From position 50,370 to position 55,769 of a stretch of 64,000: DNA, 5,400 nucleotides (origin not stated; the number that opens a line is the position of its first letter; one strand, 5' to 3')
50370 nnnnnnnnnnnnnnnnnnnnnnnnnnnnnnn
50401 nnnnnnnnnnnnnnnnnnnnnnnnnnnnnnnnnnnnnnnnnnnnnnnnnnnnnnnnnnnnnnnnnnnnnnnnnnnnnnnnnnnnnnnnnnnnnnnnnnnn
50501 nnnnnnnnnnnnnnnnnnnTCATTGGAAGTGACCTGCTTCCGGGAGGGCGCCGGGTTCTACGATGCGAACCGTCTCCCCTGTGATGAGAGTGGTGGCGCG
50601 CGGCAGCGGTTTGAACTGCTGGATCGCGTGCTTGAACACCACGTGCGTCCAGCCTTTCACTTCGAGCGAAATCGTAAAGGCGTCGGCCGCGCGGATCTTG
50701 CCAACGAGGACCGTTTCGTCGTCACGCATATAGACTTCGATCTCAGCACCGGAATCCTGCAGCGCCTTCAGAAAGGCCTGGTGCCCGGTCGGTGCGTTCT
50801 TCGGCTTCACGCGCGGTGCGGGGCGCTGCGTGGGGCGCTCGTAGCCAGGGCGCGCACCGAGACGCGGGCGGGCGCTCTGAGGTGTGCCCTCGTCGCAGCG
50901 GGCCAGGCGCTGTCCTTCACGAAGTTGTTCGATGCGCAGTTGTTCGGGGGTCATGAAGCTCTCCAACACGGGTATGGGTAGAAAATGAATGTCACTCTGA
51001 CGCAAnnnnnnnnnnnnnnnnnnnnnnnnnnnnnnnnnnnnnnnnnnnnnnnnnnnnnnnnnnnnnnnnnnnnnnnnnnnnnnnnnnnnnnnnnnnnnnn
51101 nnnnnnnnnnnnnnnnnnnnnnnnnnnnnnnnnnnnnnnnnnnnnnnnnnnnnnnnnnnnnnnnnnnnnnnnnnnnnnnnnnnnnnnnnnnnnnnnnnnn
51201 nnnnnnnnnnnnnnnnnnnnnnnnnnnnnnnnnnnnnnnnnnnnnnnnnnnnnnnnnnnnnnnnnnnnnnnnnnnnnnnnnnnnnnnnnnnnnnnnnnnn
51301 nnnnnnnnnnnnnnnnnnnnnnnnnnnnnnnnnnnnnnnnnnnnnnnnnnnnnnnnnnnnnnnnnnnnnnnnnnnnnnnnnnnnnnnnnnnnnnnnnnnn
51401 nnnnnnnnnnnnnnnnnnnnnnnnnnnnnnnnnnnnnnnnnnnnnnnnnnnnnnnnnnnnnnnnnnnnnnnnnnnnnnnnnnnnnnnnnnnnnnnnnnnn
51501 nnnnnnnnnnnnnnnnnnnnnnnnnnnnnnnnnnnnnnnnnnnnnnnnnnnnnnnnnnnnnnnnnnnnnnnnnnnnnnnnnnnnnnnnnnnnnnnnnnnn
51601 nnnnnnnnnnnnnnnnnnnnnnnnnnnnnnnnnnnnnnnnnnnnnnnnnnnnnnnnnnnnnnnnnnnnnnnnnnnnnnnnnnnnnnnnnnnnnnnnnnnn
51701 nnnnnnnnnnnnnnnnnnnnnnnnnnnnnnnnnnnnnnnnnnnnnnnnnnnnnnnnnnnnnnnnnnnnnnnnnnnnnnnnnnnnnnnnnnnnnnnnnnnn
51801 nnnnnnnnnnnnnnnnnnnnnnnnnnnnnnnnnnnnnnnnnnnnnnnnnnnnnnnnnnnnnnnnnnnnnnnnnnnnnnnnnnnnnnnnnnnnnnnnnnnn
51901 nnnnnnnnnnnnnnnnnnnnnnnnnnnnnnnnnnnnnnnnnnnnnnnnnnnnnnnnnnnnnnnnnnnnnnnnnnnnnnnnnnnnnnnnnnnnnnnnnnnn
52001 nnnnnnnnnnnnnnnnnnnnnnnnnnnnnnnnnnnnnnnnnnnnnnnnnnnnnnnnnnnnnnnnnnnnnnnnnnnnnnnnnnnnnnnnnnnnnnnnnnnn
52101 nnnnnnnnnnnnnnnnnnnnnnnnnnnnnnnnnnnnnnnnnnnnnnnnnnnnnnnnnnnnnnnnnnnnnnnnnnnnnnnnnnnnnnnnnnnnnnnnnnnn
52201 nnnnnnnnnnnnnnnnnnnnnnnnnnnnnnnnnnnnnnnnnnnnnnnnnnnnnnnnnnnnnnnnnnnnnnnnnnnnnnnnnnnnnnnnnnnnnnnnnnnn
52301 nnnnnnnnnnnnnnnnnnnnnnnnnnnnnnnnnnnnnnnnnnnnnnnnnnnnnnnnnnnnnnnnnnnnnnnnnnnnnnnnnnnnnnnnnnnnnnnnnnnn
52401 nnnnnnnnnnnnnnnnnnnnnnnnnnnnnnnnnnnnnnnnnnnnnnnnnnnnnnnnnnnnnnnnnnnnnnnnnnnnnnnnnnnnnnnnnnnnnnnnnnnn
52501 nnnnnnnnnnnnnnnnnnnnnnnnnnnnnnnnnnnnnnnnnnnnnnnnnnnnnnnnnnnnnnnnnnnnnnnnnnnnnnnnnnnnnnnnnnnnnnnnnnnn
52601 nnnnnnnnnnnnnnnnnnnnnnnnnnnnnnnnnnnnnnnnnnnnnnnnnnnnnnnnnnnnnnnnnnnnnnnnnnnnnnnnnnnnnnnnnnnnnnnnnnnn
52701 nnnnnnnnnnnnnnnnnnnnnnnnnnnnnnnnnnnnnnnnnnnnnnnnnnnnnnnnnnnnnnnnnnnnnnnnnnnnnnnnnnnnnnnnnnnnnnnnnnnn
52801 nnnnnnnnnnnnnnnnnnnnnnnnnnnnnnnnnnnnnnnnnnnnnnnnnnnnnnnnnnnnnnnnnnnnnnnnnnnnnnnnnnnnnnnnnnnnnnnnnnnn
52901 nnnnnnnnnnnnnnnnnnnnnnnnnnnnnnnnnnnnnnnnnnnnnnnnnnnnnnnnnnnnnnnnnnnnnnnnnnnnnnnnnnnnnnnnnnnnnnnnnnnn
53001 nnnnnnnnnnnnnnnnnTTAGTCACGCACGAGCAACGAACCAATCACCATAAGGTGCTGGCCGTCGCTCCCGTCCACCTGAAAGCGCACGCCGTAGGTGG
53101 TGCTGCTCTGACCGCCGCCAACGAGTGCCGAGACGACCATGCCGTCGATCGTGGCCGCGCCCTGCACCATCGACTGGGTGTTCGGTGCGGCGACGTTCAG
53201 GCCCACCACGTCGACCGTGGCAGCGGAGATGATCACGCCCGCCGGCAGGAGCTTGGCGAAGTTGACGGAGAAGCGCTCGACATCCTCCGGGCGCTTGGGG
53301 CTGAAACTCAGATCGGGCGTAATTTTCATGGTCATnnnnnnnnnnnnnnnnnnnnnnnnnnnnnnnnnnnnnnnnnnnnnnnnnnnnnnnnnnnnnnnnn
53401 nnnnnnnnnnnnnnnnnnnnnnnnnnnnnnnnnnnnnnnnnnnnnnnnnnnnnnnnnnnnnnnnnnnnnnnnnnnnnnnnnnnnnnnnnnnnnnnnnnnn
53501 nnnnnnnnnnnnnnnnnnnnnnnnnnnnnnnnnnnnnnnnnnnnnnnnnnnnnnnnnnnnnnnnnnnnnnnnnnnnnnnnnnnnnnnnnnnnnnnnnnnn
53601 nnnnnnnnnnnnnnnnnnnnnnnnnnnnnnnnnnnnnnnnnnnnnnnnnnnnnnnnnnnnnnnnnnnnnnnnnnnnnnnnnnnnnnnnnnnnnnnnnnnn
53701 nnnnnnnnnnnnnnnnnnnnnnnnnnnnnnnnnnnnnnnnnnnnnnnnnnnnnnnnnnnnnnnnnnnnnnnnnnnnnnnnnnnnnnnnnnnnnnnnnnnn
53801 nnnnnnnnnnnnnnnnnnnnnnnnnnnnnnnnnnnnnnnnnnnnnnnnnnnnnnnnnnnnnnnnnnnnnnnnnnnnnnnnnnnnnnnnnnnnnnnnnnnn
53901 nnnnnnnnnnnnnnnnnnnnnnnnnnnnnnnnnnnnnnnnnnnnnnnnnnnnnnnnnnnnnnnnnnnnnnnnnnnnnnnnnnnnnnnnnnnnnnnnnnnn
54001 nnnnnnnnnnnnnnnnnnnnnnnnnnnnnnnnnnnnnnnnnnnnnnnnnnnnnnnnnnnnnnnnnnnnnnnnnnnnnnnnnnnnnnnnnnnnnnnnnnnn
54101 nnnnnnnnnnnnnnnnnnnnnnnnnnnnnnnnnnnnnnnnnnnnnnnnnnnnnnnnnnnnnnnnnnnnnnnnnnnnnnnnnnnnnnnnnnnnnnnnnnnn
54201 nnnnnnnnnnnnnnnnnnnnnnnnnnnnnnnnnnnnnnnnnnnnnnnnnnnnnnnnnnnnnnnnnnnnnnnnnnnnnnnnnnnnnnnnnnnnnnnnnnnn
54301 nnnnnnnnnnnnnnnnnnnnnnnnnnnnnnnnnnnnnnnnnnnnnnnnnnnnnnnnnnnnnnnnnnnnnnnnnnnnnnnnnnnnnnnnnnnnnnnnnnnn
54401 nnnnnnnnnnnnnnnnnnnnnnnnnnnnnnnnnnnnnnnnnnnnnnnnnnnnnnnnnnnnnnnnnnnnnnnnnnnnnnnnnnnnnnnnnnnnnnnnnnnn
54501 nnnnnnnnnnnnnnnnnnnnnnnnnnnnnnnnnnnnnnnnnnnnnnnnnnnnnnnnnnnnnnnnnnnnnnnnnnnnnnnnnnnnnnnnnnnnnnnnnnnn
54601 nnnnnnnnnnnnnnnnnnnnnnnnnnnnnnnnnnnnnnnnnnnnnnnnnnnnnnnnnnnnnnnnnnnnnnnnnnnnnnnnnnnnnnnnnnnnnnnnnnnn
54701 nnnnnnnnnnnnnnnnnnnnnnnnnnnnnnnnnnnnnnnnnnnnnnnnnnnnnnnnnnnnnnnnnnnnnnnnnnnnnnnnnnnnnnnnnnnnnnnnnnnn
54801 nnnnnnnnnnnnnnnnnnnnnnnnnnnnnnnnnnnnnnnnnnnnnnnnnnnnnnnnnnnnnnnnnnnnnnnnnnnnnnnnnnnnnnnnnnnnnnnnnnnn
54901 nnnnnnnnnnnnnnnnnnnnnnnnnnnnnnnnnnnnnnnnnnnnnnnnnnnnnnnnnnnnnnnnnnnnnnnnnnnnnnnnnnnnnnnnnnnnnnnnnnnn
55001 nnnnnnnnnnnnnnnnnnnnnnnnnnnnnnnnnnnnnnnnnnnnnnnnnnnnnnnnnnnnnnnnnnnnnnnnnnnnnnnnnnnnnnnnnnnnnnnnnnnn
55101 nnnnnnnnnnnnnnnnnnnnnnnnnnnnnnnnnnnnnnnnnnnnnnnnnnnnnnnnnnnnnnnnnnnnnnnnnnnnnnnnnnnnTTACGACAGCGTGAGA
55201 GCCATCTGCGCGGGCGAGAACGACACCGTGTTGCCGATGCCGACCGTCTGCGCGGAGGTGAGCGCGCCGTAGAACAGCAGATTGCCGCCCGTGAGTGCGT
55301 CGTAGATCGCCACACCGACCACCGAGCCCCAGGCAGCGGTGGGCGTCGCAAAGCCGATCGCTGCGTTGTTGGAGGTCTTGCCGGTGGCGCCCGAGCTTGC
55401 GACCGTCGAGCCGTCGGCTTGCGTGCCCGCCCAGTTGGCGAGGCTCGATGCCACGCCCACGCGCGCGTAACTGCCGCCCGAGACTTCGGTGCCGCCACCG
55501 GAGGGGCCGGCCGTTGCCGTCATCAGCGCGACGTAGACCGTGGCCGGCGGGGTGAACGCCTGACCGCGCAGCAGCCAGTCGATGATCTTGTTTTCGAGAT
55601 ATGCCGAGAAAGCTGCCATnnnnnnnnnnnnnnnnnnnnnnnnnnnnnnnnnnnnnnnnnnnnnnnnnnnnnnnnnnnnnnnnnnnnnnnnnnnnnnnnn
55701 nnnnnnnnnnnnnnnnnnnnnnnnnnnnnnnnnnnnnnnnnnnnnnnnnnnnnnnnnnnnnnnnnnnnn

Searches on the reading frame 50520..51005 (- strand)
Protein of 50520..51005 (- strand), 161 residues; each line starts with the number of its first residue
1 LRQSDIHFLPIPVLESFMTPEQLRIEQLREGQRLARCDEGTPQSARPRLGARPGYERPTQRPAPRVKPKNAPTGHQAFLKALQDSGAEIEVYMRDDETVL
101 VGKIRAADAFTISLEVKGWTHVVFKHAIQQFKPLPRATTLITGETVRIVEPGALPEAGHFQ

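Call 40: search_protein_families(library=pfam, proteins=[window:50520-51005:-], max_evalue=0.01)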
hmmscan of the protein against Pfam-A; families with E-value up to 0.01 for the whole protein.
window:50520-51005:- (161 aa): 1 family
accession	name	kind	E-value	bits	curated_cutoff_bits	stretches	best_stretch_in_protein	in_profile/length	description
PF17209.9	Hfq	-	1.4e-08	34.7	27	1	77-133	4-59/64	Hfq protein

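Call 95: search_protein_families(library=ncbifam, proteins=[window:50520-51005:-], max_evalue=0.01)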
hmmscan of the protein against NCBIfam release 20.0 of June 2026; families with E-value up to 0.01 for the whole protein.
window:50520-51005:- (161 aa): 3 families
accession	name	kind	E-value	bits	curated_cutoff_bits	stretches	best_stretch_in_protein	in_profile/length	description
TIGR02383.1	Hfq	equivalog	4.6e-07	29.6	61.7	1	77-130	6-58/61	RNA chaperone Hfq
NF001602.0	PRK00395.1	equivalog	2.1e-05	24.2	95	1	77-133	10-64/79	RNA chaperone Hfq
NF010691.0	PRK14091.1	equivalog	0.00015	21.4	270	1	76-134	105-162/176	RNA chaperone Hfq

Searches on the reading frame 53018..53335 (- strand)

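Call 40: search_protein_families(library=pfam, proteins=[window:53018-53335:-], max_evalue=0.01)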
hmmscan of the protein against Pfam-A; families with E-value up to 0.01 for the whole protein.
window:53018-53335:- (105 aa): 1 family
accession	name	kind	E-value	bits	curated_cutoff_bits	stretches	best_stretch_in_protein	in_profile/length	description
PF23148.1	Gp77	-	4.3e-09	37.2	27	1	14-94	1-76/84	Podophage GP4 fiber-tail adaptor protein gp77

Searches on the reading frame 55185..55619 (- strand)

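Call 40: search_protein_families(library=pfam, proteins=[window:55185-55619:-], max_evalue=0.01)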
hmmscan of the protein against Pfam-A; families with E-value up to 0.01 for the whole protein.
window:55185-55619:- (144 aa): 1 family
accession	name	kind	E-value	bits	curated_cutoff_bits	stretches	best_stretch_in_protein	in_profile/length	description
PF23140.1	Gp80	-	2.4e-41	141.5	27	1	3-141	1-127/128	Podophage GP4 fiber I protein gp80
